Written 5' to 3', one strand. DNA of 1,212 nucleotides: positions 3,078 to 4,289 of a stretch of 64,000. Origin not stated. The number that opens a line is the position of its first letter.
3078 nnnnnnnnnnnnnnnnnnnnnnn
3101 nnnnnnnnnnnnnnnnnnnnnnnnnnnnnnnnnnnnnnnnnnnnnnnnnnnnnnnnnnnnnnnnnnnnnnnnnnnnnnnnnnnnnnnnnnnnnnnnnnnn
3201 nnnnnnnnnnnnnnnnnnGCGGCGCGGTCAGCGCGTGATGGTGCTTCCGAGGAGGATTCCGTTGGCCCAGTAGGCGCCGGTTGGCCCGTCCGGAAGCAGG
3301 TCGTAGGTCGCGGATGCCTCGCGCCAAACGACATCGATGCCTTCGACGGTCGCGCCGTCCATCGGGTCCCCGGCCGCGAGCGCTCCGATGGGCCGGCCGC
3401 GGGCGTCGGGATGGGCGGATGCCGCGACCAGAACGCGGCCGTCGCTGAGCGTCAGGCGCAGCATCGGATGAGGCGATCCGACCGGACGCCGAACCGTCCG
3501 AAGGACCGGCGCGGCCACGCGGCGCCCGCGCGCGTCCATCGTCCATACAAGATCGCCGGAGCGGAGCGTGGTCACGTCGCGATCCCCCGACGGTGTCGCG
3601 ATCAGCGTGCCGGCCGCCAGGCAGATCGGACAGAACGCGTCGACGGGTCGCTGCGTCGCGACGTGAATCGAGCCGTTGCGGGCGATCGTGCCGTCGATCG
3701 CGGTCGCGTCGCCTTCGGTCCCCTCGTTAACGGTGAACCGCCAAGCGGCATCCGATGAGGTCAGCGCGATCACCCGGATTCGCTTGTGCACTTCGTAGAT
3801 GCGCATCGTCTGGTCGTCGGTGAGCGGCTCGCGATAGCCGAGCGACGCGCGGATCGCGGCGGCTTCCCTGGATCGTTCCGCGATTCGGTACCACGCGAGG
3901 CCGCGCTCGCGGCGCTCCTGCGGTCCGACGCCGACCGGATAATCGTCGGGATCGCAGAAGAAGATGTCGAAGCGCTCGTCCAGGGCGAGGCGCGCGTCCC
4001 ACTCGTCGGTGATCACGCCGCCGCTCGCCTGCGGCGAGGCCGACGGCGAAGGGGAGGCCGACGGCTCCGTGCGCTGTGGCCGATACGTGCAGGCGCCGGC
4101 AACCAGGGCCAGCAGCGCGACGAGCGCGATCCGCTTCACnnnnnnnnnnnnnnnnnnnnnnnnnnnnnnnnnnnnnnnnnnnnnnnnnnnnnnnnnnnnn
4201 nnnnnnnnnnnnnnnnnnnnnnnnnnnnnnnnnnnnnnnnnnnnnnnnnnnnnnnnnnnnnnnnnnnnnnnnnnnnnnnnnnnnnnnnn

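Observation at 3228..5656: Hint-domain lipoprotein translationally coupled to a CrtI-like flavin oxidoreductase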

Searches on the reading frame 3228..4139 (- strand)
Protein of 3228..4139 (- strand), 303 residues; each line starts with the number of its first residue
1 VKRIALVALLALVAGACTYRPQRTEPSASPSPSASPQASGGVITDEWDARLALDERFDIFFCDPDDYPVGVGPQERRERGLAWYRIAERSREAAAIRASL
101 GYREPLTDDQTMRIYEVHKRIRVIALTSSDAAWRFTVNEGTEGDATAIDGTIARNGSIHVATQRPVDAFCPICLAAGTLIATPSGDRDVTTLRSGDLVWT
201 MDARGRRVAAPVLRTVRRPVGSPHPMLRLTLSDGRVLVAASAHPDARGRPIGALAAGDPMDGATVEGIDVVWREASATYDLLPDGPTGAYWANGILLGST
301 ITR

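Call 4: search_protein_families(library=pfam, proteins=[window:3228-4139:-], max_evalue=1)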
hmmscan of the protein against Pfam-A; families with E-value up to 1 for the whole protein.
window:3228-4139:- (303 aa): 2 families
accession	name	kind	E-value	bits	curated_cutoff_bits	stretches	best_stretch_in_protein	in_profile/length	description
PF13403.11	Hint_2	-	1e-08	36.1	28.4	1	172-217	1-46/147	Hint domain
PF01079.26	Hint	-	0.23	11.5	29.7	1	173-243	13-84/213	Hint module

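Call 5: find_homologous_proteins(query=window:3228-4139:-, max_evalue=0.001)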
Query window:3228-4139:- (303 aa): 1831 proteins with E <= 0.001 among 8000 candidates; the best 120 are listed.
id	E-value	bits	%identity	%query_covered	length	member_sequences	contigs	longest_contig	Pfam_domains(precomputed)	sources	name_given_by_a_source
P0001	2.8e-197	672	100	100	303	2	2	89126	PF13403.12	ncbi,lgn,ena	ncbi:MAG TPA: Hint domain-containing protein [Actinomycetota bacterium]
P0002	1.5e-79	285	49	94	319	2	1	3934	-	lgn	-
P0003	1.2e-71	259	48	93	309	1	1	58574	PF13403.12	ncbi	-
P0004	1.5e-66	243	49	83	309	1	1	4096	PF13403.12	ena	-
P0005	1.0e-62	230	43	99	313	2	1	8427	PF13403.12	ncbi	ncbi:MAG: Hint domain-containing protein [Micromonosporaceae bacterium]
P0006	1.7e-61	226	47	85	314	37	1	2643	PF13403.12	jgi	-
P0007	1.9e-61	226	44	98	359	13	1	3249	PF13403.12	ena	-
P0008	2.1e-61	226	47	85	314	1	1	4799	PF13403.12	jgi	jgi:hypothetical protein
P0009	3.1e-61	225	48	85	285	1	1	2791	PF13403.12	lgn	-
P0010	5.6e-61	224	45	84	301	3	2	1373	PF13403.12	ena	-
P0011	9.7e-61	223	46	84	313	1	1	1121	PF13403.12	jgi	jgi:hypothetical protein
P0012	2.3e-60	222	47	84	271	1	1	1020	PF13403.12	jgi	jgi:hypothetical protein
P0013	2.9e-60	222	43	99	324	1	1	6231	PF13403.12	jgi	jgi:hypothetical protein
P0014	3.2e-60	222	45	85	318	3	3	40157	-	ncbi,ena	-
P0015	5.9e-60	221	43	100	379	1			PF13403.12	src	-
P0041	9.3e-57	210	44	84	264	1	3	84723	PF13403.12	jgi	jgi:hypothetical protein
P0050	1.2e-55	207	44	83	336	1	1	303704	PF13403.12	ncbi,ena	-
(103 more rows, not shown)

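Call 6: search_protein_families(library=ncbifam, proteins=[window:3228-4139:-], max_evalue=1)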
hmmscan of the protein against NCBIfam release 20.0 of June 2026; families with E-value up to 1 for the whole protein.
window:3228-4139:- (303 aa): 2 families
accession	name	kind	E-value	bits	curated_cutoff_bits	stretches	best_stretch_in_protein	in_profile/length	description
NF038136.1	rSAM_Rv_intein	exception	0.0021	17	700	1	168-243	71-146/574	intein-containing Rv2578c family radical SAM protein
NF011007.0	PRK14433.1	equivalog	0.11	12.7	100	1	231-277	37-81/88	acylphosphatase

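Call 10: find_encoding_contigs(protein=P0003, flank=6000, max_places=3)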
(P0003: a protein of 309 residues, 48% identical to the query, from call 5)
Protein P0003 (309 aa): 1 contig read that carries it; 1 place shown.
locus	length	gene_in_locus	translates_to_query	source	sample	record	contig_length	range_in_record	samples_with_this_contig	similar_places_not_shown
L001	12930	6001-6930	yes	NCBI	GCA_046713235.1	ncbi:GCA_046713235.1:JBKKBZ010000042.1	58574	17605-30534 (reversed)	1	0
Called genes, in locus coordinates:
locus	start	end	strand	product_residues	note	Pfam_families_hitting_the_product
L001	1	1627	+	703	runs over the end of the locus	PF05378:Hydant_A_N, PF01968:Hydantoinase_A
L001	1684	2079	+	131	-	-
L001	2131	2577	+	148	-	PF00903:Glyoxalase, PF18029:Glyoxalase_6, PF22677:Ble-like_N (weak)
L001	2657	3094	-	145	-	PF01641:SelR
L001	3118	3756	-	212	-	PF04199:Cyclase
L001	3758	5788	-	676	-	PF14742:GDE_N_bis, PF22422:MGH1-like_GH, PF06202:GDE_C (weak)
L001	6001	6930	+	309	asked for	PF13403:Hint_2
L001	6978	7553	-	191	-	PF03372:Exo_endo_phos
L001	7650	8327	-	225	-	PF07995:GSDH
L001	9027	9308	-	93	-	PF05016:ParE_toxin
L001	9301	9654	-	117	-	PF02604:PhdYeFM_antitox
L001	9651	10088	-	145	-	PF10604:Polyketide_cyc2, PF08327:AHSA1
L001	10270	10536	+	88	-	-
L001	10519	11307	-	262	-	PF09948:PpoB2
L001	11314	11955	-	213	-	PF07040:DUF1326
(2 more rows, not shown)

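Call 11: find_encoding_contigs(protein=P0014, flank=5000, max_places=3)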
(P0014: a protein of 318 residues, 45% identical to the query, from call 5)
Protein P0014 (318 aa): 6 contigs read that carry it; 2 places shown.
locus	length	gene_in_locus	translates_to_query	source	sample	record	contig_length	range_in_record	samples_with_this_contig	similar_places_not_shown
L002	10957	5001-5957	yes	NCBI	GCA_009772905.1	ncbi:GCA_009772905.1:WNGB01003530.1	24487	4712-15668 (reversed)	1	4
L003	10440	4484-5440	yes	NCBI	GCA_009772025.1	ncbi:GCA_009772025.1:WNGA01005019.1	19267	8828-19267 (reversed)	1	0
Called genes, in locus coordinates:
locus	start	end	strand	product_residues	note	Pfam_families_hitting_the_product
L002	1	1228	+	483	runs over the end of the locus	-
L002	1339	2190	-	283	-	PF12679:ABC2_membrane_2 (weak), PF12730:ABC2_membrane_4 (weak)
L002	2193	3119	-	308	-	PF00005:ABC_tran, PF13304:AAA_21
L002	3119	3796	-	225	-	PF00440:TetR_N, PF16859:TetR_C_11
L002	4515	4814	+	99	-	-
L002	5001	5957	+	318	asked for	-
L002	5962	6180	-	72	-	-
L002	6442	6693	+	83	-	-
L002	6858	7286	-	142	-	-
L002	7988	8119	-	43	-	-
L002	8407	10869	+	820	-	PF12895:ANAPC3 (faint), PF13432:TPR_16 (faint), PF09976:TPR_21 (faint), PF13174:TPR_6 (faint), PF13428:TPR_14 (faint), PF14559:TPR_19 (faint), PF13181:TPR_8 (faint)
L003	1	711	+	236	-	?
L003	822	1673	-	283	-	PF12679:ABC2_membrane_2 (weak), PF12730:ABC2_membrane_4 (weak)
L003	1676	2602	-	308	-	PF00005:ABC_tran, PF13304:AAA_21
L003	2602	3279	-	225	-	PF00440:TetR_N, PF16859:TetR_C_11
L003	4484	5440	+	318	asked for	-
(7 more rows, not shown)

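Call 12: find_encoding_contigs(protein=P0050, flank=5000, max_places=2)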
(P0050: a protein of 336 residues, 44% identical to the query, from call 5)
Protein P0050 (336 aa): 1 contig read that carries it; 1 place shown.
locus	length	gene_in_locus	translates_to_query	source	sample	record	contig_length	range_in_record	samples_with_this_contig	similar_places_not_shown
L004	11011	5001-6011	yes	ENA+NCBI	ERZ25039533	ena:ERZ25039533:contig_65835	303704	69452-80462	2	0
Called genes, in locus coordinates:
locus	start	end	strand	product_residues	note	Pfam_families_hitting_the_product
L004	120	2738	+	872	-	-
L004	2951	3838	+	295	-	-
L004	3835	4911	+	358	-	PF03576:Peptidase_S58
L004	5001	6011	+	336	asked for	PF13403:Hint_2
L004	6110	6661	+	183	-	PF03551:PadR, PF10400:Vir_act_alpha_C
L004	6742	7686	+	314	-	PF00005:ABC_tran, PF13304:AAA_21 (weak), PF13732:DrrA1-3_C (weak)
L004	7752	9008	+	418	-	PF12679:ABC2_membrane_2, PF12698:ABC2_membrane_3, PF01061:ABC2_membrane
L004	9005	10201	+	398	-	PF12679:ABC2_membrane_2, PF12698:ABC2_membrane_3, PF01061:ABC2_membrane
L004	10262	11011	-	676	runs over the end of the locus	PF00069:Pkinase, PF03109:ABC1 (faint), PF07714:PK_Tyr_Ser-Thr, PF01636:APH (faint), PF00930:DPPIV_N (faint), PF26549:Tricorn_N (faint)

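Call 13: find_encoding_contigs(protein=P0041, flank=5000, max_places=3)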
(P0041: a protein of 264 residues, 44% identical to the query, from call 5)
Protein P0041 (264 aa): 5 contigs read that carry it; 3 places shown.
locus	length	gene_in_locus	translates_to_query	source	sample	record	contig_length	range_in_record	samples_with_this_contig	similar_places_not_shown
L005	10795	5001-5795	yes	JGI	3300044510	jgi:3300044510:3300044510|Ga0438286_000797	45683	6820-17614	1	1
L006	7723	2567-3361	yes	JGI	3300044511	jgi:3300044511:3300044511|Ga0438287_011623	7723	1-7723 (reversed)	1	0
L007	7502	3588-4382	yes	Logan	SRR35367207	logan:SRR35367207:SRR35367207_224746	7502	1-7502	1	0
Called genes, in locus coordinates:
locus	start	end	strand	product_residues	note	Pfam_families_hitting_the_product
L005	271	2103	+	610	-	PF00009:GTP_EFTU, PF01926:MMR_HSR1 (weak), PF22042:EF-G_D2, PF03144:GTP_EFTU_D2, PF14492:EFG_III (weak), PF00679:EFG_C, PF21018:BipA_C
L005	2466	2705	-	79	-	-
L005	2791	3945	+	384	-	-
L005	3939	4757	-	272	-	PF25145:NfeD1b_N (weak), PF01343:Peptidase_S49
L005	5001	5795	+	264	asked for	PF13403:Hint_2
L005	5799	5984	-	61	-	-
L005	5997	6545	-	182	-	-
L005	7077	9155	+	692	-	PF13183:Fer4_8 (weak), PF13187:Fer4_9, PF13237:Fer4_10, PF13484:Fer4_16 (faint), PF02754:CCG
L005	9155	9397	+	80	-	PF14076:DUF4258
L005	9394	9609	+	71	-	PF10049:DUF2283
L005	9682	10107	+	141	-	-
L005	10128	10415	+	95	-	PF10544:T5orf172, PF13455:MUG113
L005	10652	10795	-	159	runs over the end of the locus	PF00213:OSCP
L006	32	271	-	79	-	-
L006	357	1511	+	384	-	-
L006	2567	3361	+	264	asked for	PF13403:Hint_2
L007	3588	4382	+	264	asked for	PF13403:Hint_2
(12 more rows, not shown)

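Call 15: find_encoding_contigs(protein=P0002, flank=5000, max_places=3)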
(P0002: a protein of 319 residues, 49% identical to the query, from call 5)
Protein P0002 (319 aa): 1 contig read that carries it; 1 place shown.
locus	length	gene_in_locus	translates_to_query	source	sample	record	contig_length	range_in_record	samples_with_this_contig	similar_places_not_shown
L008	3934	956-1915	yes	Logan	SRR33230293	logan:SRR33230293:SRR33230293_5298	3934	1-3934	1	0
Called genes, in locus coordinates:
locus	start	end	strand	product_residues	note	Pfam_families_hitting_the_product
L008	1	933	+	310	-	?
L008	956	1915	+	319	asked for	-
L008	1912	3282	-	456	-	-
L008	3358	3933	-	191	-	?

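Call 16: find_encoding_contigs(protein=P0005, flank=5000, max_places=3)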
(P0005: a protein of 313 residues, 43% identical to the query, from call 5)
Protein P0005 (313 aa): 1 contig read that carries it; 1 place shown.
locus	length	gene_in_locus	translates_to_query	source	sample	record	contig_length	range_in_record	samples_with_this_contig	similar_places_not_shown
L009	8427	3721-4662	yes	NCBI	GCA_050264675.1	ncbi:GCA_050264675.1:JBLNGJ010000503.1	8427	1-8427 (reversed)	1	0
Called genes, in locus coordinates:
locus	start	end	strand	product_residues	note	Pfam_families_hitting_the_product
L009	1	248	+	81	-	PF01555:N6_N4_Mtase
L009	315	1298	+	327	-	PF02678:Pirin, PF05726:Pirin_C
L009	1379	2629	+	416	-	PF07907:YibE_F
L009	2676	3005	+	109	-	PF12802:MarR_2 (weak), PF12840:HTH_20, PF01022:HTH_5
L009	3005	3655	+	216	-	PF01545:Cation_efflux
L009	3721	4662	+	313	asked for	PF13403:Hint_2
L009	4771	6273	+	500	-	PF01381:HTH_3, PF13560:HTH_31, PF01327:Pep_deformylase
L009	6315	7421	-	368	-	PF00042:Globin, PF00970:FAD_binding_6, PF00175:NAD_binding_1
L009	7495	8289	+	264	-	PF02517:Rce1-like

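Call 18: predict_structure(alignment_id=A2)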
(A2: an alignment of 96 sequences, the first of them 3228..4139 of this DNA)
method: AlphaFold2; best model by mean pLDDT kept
length: 303 residues; sequences in the alignment: 96
mean_pLDDT: 89.1   pTM: 0.67
mean pLDDT of the five models: 89.1, 88.3, 87.3, 87.1, 85.2
residues with pLDDT >= 90: 220; 70-90: 37; 50-70: 44; < 50: 2
segments of 3 or more residues with pLDDT < 50: none
pLDDT, mean of each block of 10 residues (from residue 1): 60 54 61 59 91 96 75 88 97 97 97 97 94 96 92 96 89 91 98 98 97 93 92 98 93 95 97 94 95 97 82
secondary structure, 60 per line:
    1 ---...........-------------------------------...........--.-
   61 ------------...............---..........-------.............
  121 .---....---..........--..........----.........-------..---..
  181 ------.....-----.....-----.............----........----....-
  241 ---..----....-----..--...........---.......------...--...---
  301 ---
elements in order: H4-14 H46-56 H73-87 H91-100 H108-121 E125-128 E132-141 E144-153 E158-166 E197-201 E207-219 E224-231 E236-239 E263-273 E277-283 E290-292 E295-297

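Call 22: search_solved_structures(query=A2, max_evalue=1, show_alignments=2)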
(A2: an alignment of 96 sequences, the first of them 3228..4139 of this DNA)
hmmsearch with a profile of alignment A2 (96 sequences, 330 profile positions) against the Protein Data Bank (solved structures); distinct sequences matched with E-value up to 1: 12.
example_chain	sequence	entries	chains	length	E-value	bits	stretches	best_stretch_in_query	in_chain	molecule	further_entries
6dsl_B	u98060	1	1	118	2.7e-05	26.4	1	255-323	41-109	Consensus engineered intein CatC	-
6qaz_A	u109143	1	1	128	0.0016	20.6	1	201-276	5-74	cyanophage-like gp41-1 intein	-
6riz_A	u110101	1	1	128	0.002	20.2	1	201-276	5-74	gp41-1 intein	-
6tyy_A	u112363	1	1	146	0.0072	18.4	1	217-270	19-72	Protein hedgehog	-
2lwy_A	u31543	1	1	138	0.01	17.9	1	203-272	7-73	BACTERIAL INTEIN-LIKE DOMAIN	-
1at0_A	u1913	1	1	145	0.015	17.4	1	217-270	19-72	17-HEDGEHOG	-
4gig_A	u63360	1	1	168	0.017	17.3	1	195-271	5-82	DNA polymerase III subunit alpha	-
3nzm_A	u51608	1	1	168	0.045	15.8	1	195-271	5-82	DNA polymerase III subunit alpha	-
6td6_B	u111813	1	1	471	0.091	14.8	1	217-270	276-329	Protein hedgehog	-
4n01_A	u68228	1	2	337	0.2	13.7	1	5-108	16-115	Periplasmic binding protein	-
6w90_A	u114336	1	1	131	0.26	13.3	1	76-180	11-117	NTF2 fold protein loop-helix-loop design NT-9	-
2lcj_A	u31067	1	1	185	0.32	13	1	230-273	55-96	Pab polC intein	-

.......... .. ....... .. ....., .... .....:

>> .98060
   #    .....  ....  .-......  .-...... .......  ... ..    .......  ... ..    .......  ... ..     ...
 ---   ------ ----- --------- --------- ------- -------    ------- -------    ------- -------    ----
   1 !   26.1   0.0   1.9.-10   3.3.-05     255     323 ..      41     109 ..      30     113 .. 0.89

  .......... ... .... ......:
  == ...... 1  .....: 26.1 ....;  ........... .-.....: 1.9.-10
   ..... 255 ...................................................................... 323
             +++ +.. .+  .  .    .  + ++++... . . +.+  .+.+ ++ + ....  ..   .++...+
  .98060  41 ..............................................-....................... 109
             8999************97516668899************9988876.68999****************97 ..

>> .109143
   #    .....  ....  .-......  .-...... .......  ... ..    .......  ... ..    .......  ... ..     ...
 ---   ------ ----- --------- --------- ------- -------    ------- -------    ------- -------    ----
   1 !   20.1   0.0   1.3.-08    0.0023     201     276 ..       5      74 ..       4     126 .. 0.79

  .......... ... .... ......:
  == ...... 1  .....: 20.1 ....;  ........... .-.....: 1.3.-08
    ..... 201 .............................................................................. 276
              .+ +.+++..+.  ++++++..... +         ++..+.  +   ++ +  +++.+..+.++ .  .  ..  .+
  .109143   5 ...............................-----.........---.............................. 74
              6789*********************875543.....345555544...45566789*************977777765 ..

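Call 27: find_related_loci(query=A2, collection=genome_contigs, flank=4000)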
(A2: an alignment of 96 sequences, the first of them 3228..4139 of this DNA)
Query A2 (303 aa) in genome_contigs; peptide patterns used: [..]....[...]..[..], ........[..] (x = any residue, [..] = any of these).
539 stretches matched a pattern; 485 encode a relative of the query (tblastn E <= 1e-3); the best 80 are kept; 80 distinct loci.
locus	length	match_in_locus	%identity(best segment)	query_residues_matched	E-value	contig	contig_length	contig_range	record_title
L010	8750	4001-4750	48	53-301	3e-66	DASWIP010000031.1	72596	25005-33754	MAG TPA_asm: Actinomycetota bacterium isolate SMAG_U2872 k141_3037663, whole genome shotgun sequence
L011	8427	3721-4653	43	1-301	7e-66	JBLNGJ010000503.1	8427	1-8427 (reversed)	MAG: Micromonosporaceae bacterium isolate MAG23 PRJNA1068274_bin1_renamed_502, whole genome shotgun sequence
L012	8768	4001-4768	45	48-301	4e-60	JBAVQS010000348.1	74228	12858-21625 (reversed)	MAG: Anaerolineae bacterium isolate MFD03971_ilm_asm_bin21 k127_200127, whole genome shotgun sequence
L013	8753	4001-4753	44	53-301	3e-60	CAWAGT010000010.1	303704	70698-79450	MAG: uncultured Chloroflexia bacterium isolate MFD04944.bin.1.53 genome assembly, contig: contig_65835, whole genome sho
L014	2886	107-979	38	14-302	6e-60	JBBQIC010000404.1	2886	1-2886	MAG: Chloroflexia bacterium isolate Co_metawrap_852 Cmw_852_k141_18178325_length_2886_cov_17.9752, whole genome shotgun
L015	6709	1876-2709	43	26-301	2e-59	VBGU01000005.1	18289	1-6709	MAG: Chloroflexi bacterium isolate CF_86 14_1009_16_30cm_scaffold_18579, whole genome shotgun sequence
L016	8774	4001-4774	45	47-301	3e-59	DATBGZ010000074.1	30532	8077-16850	MAG TPA_asm: Micromonosporaceae bacterium isolate SMAG_U3851 k141_1448056, whole genome shotgun sequence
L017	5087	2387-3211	44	28-301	2e-58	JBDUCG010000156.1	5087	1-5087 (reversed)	MAG: Chloroflexota bacterium isolate cluster4_bin.41 NODE_66153_length_5087_cov_14.058029, whole genome shotgun sequence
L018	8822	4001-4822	44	21-302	2e-58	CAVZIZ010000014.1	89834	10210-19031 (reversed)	MAG: uncultured Chloroflexia bacterium isolate MFD02416.bin.1.171 genome assembly, contig: contig_66842, whole genome sh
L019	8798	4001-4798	42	39-302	2e-58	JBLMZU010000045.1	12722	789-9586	MAG: Bacteroidota bacterium isolate MAG195 PRJNA951521_bin52_renamed_44, whole genome shotgun sequence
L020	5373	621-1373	45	53-301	3e-58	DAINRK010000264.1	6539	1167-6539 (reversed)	MAG TPA_asm: Anaerolineales bacterium isolate CTOTU25444 NODE_637_length_6539_cov_6.588988, whole genome shotgun sequenc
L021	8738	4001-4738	43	58-301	3e-58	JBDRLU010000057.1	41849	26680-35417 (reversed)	MAG: Chloroflexota bacterium isolate MEGAHIT-group-1.796 k141_1591106, whole genome shotgun sequence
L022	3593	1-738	42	58-301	3e-58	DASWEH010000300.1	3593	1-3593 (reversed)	MAG TPA_asm: Anaerolineales bacterium isolate SMAG_U2757 k141_575824, whole genome shotgun sequence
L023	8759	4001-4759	44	52-303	3e-58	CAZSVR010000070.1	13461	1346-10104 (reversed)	MAG TPA_asm: uncultured Anaerolineaceae bacterium isolate SRP119689_co1_253 genome assembly, contig: NODE_6689_length_13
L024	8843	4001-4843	41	25-303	8e-58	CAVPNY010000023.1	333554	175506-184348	MAG: uncultured Chloroflexia bacterium isolate MFD00032.bin.3.204 genome assembly, contig: contig_69750, whole genome sh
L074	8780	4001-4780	41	57-302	2e-52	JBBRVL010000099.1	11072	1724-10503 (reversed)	MAG: Chloroflexia bacterium isolate La3_metabat2.148 La3_metabat2.148_K_1884600_L_11072_cov_9.0000, whole genome shotgun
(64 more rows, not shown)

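Call 57: search_dna_similar(query=window:3228-4139:-, collection=plasmids, mode=protein, max_rows=10)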
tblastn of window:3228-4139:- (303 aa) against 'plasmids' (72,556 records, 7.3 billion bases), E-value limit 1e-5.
No match.
